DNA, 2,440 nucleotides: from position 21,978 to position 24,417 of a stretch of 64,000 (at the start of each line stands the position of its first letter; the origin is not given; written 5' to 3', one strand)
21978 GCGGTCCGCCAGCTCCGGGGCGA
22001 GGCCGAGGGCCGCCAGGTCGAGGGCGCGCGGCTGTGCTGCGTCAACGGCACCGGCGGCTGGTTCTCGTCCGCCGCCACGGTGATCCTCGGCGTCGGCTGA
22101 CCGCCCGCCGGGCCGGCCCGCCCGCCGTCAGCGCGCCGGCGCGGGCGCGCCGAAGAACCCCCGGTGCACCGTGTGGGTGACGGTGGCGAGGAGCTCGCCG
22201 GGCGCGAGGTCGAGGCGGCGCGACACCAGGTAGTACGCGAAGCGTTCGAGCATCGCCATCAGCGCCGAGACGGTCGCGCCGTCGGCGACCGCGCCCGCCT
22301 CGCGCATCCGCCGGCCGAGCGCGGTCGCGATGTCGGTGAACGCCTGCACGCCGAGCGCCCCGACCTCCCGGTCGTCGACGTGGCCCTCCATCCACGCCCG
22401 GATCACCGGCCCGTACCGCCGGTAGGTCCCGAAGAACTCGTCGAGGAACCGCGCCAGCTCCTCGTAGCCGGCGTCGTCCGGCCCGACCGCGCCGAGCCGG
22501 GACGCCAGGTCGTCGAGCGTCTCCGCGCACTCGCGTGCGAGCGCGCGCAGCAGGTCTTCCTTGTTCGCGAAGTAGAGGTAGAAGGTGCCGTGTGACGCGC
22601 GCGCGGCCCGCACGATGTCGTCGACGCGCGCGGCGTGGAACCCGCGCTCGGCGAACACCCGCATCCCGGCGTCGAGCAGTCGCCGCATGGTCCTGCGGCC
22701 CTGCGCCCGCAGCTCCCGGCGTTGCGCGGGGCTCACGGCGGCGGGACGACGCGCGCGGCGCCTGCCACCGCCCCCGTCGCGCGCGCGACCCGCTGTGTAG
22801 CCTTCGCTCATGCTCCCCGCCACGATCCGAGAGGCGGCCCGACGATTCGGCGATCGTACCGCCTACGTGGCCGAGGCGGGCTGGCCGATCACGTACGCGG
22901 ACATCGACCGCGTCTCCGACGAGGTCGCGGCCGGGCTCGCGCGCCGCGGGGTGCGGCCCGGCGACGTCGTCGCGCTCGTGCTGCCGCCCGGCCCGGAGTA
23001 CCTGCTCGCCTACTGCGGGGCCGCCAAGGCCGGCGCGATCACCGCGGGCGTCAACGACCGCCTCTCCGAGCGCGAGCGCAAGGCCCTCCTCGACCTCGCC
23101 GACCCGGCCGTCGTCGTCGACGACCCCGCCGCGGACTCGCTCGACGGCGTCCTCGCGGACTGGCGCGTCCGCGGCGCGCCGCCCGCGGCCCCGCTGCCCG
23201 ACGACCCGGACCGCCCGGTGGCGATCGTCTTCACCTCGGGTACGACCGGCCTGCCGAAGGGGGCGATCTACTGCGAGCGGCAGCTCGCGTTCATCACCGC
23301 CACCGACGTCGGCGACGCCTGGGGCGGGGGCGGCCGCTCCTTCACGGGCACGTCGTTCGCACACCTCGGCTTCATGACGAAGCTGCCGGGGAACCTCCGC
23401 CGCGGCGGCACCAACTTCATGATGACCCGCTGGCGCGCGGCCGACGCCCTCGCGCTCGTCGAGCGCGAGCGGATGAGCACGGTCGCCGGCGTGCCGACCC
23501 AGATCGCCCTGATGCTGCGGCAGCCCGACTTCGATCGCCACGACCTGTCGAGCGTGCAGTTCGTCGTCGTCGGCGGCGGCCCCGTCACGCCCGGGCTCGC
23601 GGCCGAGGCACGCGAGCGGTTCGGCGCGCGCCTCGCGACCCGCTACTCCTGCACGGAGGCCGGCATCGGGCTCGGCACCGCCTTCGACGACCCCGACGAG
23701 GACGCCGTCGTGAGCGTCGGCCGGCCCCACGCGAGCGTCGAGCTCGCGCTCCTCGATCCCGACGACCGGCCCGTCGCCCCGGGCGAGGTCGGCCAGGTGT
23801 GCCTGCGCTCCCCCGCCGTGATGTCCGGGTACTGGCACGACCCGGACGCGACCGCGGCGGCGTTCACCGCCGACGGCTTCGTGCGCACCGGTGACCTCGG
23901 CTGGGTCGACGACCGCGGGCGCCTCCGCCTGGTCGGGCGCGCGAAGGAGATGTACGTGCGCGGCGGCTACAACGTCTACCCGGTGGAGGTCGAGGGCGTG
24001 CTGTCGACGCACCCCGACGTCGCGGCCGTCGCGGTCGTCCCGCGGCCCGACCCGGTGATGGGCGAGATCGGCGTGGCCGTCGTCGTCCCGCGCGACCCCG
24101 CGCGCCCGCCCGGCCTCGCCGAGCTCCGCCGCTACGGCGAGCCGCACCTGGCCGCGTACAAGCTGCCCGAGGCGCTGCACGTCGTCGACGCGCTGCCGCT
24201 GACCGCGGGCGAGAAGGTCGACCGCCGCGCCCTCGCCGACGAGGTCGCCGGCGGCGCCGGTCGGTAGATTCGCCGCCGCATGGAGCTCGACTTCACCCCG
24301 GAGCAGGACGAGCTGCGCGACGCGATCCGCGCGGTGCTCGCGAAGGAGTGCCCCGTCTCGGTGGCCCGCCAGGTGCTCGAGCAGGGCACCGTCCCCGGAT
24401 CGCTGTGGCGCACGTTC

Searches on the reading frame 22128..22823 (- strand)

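Call 47: search_protein_families(library=ncbifam, proteins=[window:22128-22823:-], max_evalue=0.001)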
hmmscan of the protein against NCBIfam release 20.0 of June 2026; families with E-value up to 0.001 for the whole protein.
window:22128-22823:- (231 aa): 19 families
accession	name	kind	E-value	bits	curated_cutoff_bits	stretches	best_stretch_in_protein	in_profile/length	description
NF041196.1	ScbR_bind_reg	equivalog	2.4e-13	50.7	150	1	43-182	5-144/191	ScbR family autoregulator-binding transcription factor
NF053878.1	FATransRegFadRBac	equivalog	2.6e-13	50.2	200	1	47-101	6-60/190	fatty acid metabolism transcriptional regulator FadR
NF051457.1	acryl_TF_AcuR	equivalog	1.9e-09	37.1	247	1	41-98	14-71/204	acrylate utilization transcriptional regulator AcuR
TIGR03384.1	betaine_BetI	equivalog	2.7e-09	37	201.3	1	47-146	11-108/189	choline-binding transcriptional repressor BetI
NF058643.1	TranRegCurRPseudo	equivalog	4.7e-09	36.2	300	1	45-124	8-86/193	TetR family transcriptional repressor CurR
NF007949.0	PRK10668.1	equivalog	7.6e-09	35.4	271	1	36-117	3-84/216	multidrug efflux transporter transcriptional repressor AcrR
NF001978.0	PRK00767.1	equivalog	8.6e-09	35.5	118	1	47-146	12-110/197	transcriptional regulator BetI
TIGR03968.1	mycofact_TetR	equivalog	8.8e-09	35.2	224.9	1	45-92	10-57/190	mycofactocin system transcriptional regulator MftR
NF050111.1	TransRegSACE7040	equivalog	1.2e-08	35.1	250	1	47-113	4-70/186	SACE_7040 family transcriptional regulator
NF051852.1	efflux_TF_MtrR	exception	2.6e-08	33.9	280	1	36-104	2-71/205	multidrug efflux system transcriptional repressor MtrR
NF053731.1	TransRegFasRMycb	equivalog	4e-07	30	330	1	44-103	11-70/199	HTH-type transcriptional activator FasR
NF007430.0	PRK09975.1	equivalog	1.3e-06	27.7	274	1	38-97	5-64/220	acrEF/envCD operon transcriptional regulator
TIGR03613.1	RutR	equivalog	2e-06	27.8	368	1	39-99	5-63/202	pyrimidine utilization regulatory protein R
NF033703.1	transcr_KstR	equivalog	1.8e-05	24.4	280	1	43-109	6-72/185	cholesterol catabolism transcriptional regulator KstR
NF000040.3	Tn10_TetC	equivalog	5.7e-05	23.4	425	1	44-97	13-66/197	tetracyline resistance-associated transcriptional repressor TetC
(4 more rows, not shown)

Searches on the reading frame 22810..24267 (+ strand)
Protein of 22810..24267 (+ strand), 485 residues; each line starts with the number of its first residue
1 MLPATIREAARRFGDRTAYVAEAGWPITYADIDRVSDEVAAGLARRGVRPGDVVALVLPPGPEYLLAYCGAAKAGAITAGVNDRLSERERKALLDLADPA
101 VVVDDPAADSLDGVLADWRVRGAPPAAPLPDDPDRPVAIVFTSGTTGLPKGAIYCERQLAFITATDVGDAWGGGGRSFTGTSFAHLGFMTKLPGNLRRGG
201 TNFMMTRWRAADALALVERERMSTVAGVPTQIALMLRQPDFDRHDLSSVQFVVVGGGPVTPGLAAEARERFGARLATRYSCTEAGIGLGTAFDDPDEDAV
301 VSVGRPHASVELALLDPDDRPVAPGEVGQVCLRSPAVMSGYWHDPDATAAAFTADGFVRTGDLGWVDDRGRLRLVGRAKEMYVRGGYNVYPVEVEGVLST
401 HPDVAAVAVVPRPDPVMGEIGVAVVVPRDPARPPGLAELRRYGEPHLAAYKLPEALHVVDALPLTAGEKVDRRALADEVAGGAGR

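Call 58: search_protein_families(library=pfam, proteins=[window:22810-24267:+], max_evalue=0.0001)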
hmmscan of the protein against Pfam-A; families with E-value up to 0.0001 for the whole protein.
window:22810-24267:+ (485 aa): 2 families
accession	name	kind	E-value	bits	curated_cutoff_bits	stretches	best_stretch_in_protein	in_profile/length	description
PF00501.34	AMP-binding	-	5.6e-70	236.5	29.9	1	7-342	2-384/384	AMP-binding enzyme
PF13193.12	AMP-binding_C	-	7.2e-16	59.3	24.5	1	393-468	1-75/76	AMP-binding enzyme C-terminal domain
